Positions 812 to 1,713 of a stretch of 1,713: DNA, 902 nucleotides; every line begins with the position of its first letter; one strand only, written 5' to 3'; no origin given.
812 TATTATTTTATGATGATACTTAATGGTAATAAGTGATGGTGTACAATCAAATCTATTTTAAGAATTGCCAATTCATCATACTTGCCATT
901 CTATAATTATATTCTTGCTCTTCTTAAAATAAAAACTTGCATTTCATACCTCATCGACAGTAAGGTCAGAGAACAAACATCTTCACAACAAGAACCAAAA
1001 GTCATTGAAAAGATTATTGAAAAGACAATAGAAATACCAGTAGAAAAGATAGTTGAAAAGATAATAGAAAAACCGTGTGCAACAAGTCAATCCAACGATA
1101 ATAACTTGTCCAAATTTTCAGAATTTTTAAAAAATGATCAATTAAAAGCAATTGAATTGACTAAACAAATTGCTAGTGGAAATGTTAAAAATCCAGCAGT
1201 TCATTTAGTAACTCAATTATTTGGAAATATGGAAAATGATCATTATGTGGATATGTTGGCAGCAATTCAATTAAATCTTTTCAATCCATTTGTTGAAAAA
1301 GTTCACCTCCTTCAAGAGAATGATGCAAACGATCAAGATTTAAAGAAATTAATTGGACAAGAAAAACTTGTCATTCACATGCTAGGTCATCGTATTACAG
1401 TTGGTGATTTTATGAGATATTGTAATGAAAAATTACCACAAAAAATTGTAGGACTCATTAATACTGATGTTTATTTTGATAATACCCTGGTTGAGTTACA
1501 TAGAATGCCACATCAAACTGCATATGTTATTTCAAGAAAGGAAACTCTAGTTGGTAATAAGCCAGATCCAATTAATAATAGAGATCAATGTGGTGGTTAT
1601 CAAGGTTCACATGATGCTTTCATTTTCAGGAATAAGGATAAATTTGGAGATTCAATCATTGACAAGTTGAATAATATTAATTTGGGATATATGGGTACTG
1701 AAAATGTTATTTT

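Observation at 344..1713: The two ORFs together reproduce type-II Golgi glycosyltransferase topology, but are separated by 477 nt of non-coding sequence in the same genomic frame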

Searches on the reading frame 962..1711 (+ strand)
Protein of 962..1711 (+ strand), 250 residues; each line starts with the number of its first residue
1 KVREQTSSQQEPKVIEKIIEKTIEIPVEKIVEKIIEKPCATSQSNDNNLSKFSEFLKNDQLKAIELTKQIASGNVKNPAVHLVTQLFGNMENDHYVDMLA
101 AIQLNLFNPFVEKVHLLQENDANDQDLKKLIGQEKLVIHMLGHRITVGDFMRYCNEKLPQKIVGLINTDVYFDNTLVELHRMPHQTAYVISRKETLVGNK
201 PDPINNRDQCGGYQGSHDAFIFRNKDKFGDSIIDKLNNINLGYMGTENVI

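Call 6: search_protein_families(library=pfam, proteins=[window:962-1711:+], max_evalue=1)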
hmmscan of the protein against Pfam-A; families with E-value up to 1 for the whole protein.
window:962-1711:+ (250 aa): 1 family
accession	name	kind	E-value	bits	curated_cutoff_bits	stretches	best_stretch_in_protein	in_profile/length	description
PF12314.13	IMCp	-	0.00062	20.5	21.1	1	7-39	7-39/94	Inner membrane complex protein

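Call 18: search_protein_representatives(protein=window:1082-1711:+)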
Query: 210 residues. Proteins with E-value up to 0.001 (for the whole library): 342; up to 1e-10: 20; up to 1e-30: 1. The best 150 are listed.
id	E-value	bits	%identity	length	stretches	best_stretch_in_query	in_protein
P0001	8.7e-34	133.3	42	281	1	35-210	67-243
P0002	5.8e-20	88.1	36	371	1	42-210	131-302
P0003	2.2e-18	83.0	32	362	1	21-210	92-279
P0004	4.1e-17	78.8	34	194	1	7-144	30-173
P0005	1.3e-16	77.3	37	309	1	49-209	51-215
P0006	1.5e-16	77.0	35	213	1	17-156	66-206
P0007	2.4e-16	76.3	39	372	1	57-209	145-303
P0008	3.7e-16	75.7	38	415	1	57-209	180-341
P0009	3.2e-15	72.7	39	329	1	39-208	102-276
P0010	3.7e-15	72.5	37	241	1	61-210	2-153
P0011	6.3e-15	71.7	34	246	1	25-202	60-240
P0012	8.9e-14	68.0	37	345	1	57-208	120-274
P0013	2.6e-13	66.4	40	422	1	31-208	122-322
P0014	4.2e-13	65.8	34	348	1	57-210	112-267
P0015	6.0e-12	62.0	46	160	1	107-210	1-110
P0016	1.8e-11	60.4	28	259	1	39-166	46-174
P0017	3.6e-11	59.4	30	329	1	34-184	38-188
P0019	4.4e-11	59.1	34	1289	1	14-144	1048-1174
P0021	1.4e-10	57.5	32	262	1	35-189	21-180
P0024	3.7e-10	56.1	36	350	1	10-208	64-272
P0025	4.1e-10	56.0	35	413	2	21-136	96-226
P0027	5.0e-10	55.7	31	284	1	35-198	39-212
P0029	5.4e-10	55.6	36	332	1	34-183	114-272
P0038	4.2e-09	52.7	28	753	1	30-208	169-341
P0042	5.9e-09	52.2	32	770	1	11-140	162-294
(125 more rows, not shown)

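Call 20: search_protein_families(library=pfam, proteins=[P0001, P0002, P0003, P0005, P0007, P0008, P0009, P0013, P0019, P0038], max_evalue=0.01)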
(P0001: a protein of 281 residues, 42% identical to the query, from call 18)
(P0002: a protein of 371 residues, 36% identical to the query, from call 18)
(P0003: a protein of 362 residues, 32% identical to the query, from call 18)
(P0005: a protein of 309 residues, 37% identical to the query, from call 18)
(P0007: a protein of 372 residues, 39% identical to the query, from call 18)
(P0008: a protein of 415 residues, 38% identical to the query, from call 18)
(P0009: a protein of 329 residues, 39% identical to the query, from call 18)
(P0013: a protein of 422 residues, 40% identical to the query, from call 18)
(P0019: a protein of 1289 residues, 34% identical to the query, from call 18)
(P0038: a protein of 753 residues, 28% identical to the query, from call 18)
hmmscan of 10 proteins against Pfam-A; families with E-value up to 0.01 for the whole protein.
P0001 (281 aa): 0 families

P0002 (371 aa): 1 family
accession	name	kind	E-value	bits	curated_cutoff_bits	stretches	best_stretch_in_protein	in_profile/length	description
PF16326.10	ABC_tran_CTD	-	0.00023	21.7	32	1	7-52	9-53/69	ABC transporter C-terminal domain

P0003 (362 aa): 0 families

P0005 (309 aa): 0 families

P0007 (372 aa): 0 families

P0008 (415 aa): 0 families

P0009 (329 aa): 0 families

P0013 (422 aa): 0 families

P0019 (1289 aa): 13 families
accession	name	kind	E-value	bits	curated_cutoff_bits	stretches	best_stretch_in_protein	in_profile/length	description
PF13844.12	Glyco_transf_41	-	2.1e-19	69.6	25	2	599-681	444-526/543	Glycosyl transferase family 41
PF13431.12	TPR_17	-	1.1e-13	50.6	24.4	0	107-135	4-32/34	Tetratricopeptide repeat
PF14559.12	TPR_19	-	1.5e-12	48.1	25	1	95-152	4-61/68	Tetratricopeptide repeat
PF13181.12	TPR_8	-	1.5e-12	47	25.7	0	83-115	2-34/34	Tetratricopeptide repeat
PF00515.34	TPR_1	-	1.8e-12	46.9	27.8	1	85-115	4-34/34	Tetratricopeptide repeat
PF07719.23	TPR_2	-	2.1e-11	43.5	27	1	84-115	3-34/34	Tetratricopeptide repeat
PF13414.12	TPR_11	-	2.9e-09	36.9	26.8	1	89-130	1-42/42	TPR repeat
PF13424.12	TPR_12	-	3.6e-09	37.1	30.1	1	86-135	7-64/77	Tetratricopeptide repeat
PF13428.12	TPR_14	-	2.1e-08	34.5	23.5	0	49-89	2-42/44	Tetratricopeptide repeat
PF13432.12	TPR_16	-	6.7e-06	26.9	32.7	1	56-114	5-63/65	Tetratricopeptide repeat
PF13176.12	TPR_7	-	6.5e-05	23.2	27.9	0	86-114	3-31/36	Tetratricopeptide repeat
PF24575.1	TPR_Slam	-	0.0027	18.6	35.2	0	89-128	54-93/104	Surface lipoprotein assembly modifier, N-terminal TPR repeats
PF12895.13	ANAPC3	-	0.0035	18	27.2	1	62-136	3-76/82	Anaphase-promoting complex, cyclosome, subunit 3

P0038 (753 aa): 0 families

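Call 21: list_cluster_members(proteins=[P0001, P0002, P0003, P0004, P0006, P0007, P0008, P0009, P0011, P0013])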
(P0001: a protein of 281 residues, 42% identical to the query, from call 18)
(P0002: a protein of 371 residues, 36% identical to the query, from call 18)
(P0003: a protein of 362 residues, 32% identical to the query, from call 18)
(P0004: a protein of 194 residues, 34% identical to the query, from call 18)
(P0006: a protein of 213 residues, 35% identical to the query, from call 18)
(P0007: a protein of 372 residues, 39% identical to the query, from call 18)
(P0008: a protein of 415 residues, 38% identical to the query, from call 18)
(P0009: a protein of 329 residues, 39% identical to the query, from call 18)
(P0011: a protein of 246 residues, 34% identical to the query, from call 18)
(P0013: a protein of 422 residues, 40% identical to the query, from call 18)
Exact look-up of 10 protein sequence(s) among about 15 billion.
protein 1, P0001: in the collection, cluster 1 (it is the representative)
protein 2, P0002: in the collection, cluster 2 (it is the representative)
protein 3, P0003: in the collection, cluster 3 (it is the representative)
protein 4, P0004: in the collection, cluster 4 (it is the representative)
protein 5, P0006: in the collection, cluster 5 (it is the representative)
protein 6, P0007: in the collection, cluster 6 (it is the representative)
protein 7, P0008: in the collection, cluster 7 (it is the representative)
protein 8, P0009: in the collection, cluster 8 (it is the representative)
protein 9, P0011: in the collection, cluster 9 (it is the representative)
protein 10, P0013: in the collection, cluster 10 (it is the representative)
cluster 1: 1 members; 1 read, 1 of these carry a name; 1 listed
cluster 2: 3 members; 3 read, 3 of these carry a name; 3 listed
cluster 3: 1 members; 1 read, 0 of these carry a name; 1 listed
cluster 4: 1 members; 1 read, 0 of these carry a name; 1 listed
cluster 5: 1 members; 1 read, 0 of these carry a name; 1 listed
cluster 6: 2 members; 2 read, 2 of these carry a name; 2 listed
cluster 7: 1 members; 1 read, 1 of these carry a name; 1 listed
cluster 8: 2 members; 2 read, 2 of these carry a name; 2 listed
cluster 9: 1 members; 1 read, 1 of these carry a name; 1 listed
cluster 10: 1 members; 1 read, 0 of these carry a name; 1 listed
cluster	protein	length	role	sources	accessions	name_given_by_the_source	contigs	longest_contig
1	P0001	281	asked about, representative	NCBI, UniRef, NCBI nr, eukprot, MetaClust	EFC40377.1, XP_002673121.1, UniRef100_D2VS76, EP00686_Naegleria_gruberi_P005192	predicted protein [Naegleria gruberi] | Predicted protein n=1 Tax=Naegleria gruberi TaxID=5762 RepID=D2VS76_NAEGR | uncharacterized protein NAEGRDRAFT_71840 [Naegleria gruberi]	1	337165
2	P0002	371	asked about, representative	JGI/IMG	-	hypothetical protein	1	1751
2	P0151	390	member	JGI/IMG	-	hypothetical protein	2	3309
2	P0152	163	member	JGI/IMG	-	hypothetical protein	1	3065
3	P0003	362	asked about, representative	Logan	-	-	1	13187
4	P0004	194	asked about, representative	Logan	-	-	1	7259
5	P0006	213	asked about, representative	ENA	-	-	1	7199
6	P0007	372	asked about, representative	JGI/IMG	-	hypothetical protein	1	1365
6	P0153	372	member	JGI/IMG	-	hypothetical protein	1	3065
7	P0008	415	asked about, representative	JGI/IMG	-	hypothetical protein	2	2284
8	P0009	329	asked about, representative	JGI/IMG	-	hypothetical protein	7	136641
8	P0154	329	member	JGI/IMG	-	hypothetical protein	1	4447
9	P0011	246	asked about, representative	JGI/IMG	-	hypothetical protein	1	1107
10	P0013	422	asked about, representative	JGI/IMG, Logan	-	-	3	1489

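Call 22: find_encoding_contigs(protein=P0006, flank=10000, max_places=3)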
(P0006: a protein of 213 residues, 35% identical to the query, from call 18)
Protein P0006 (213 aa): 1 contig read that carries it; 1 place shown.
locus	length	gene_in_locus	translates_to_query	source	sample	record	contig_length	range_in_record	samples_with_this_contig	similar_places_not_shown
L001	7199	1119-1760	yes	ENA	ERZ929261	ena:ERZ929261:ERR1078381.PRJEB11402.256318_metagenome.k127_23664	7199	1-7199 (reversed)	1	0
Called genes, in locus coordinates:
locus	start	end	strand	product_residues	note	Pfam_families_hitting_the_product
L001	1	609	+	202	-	?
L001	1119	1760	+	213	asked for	-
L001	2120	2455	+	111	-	PF04112:Mak10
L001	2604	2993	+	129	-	-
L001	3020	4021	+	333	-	PF25789:TPR_NAA35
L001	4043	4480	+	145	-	PF25789:TPR_NAA35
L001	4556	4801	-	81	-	-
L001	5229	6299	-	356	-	PF13516:LRR_6 (faint)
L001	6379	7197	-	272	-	?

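Call 23: find_encoding_contigs(protein=P0004, flank=10000, max_places=3)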
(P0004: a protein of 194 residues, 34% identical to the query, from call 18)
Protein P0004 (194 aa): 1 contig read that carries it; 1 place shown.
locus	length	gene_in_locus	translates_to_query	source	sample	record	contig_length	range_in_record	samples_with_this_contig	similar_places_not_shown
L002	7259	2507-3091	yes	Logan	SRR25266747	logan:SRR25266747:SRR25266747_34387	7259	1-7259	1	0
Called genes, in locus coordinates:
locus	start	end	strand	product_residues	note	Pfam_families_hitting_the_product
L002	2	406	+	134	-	?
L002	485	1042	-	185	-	-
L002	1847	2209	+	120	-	-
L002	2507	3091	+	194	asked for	-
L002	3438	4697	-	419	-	-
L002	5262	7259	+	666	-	?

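Call 28: find_related_loci(query=window:1082-1711:+, collection=viral_contigs, flank=5000)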
Query window:1082-1711:+ (210 aa) in viral_contigs; peptide patterns used: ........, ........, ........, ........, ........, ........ (x = any residue, [..] = any of these).
8 stretches matched a pattern, but none encodes a relative of the query by tblastn (E <= 1e-3).

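Call 30: find_homologous_proteins(query=A2, max_evalue=0.00001)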
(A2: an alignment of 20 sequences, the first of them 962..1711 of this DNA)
Query A2 (20 sequences) (250 aa, profile of the alignment): 3 proteins with E <= 0.00001 among 8000 candidates.
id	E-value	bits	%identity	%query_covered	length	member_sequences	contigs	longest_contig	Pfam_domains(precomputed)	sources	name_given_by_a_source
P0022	8.4e-79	283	25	80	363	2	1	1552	-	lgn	-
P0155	3.3e-70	255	27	63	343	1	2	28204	-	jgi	jgi:hypothetical protein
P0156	2.2e-69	252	26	80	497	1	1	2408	-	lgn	-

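Call 32: list_cluster_members(proteins=[P0016, P0017, P0019, P0021, P0024, P0025, P0027, P0029, P0038, P0042])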
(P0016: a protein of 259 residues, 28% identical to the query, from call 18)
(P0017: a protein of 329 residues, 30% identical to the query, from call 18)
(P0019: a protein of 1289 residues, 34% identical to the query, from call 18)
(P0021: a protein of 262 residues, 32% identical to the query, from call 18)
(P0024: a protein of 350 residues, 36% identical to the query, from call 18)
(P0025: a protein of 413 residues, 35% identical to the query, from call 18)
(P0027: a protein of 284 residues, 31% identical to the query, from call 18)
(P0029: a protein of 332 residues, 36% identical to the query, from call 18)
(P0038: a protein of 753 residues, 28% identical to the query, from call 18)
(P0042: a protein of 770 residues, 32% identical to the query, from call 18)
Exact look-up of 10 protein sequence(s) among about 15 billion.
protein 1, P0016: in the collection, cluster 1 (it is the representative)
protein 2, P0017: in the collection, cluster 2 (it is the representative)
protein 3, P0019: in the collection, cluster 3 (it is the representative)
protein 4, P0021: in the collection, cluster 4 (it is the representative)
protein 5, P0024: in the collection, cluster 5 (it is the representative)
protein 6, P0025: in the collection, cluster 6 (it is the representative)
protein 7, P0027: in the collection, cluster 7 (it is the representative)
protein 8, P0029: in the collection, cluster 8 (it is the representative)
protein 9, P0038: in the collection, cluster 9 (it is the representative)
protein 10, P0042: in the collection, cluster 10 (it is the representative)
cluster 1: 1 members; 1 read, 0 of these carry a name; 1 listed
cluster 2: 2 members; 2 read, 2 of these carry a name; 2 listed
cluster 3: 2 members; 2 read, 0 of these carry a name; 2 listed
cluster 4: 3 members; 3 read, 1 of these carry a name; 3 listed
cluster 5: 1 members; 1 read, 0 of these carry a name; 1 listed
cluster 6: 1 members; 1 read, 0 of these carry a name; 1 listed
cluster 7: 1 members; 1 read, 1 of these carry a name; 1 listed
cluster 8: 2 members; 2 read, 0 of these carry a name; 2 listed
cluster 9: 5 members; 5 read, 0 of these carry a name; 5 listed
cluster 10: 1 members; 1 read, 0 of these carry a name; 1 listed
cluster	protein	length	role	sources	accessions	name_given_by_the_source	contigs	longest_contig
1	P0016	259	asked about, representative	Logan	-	-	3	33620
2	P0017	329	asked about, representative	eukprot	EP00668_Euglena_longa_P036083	GGOE01046374.1.p1 GENE.GGOE01046374.1~~GGOE01046374.1.p1 ORF type:complete len:330 ...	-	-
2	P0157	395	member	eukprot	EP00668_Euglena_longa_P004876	GGOE01005714.1.p1 GENE.GGOE01005714.1~~GGOE01005714.1.p1 ORF type:complete len:396 ...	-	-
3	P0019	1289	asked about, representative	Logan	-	-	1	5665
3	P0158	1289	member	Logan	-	-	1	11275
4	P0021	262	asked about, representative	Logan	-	-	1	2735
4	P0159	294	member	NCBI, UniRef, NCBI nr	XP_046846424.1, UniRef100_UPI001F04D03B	uncharacterized protein LOC124440136 [Xenia sp. Carnegie-2017] | uncharacterized protein LOC124440136 n=1 Tax=Xenia sp. Carnegie-2017 TaxID=2897299 ...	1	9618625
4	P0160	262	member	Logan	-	-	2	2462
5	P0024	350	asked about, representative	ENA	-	-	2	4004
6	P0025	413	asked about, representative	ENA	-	-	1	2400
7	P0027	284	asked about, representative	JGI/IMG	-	hypothetical protein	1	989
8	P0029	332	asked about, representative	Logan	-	-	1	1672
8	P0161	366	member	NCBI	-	-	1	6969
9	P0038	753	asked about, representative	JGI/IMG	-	-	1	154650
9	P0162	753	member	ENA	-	-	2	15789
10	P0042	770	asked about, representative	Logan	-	-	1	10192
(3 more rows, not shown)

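Call 35: search_solved_structures(query=A3, max_evalue=1)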
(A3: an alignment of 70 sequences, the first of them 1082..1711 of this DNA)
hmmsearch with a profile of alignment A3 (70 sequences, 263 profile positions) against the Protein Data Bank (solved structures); distinct sequences matched with E-value up to 1: 1.
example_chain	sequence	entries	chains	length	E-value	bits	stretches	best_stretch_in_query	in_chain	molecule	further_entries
3rpc_A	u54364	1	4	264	0.39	13.1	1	189-249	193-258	possible metal-dependent hydrolase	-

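Call 37: predict_structure(alignment_id=A3)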
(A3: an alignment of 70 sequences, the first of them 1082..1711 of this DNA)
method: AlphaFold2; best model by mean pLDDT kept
length: 210 residues; sequences in the alignment: 70
mean_pLDDT: 89.5   pTM: 0.85
mean pLDDT of the five models: 89.5, 89.0, 88.6, 88.4, 88.2
residues with pLDDT >= 90: 143; 70-90: 48; 50-70: 15; < 50: 4
segments of 3 or more residues with pLDDT < 50: 1-4
pLDDT, mean of each block of 10 residues (from residue 1): 59 86 92 95 94 91 96 98 97 98 97 97 96 95 92 69 67 86 94 95 86
secondary structure, 60 per line:
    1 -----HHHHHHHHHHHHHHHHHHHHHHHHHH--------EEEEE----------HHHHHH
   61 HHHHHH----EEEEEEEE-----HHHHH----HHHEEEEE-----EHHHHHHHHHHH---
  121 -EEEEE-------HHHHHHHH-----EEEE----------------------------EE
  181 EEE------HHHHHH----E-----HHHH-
elements in order: H6-31 E40-44 H55-66 E71-78 H84-88 E96-100 H107-117 E122-126 H134-141 E147-150 E179-183 H190-195 H206-209
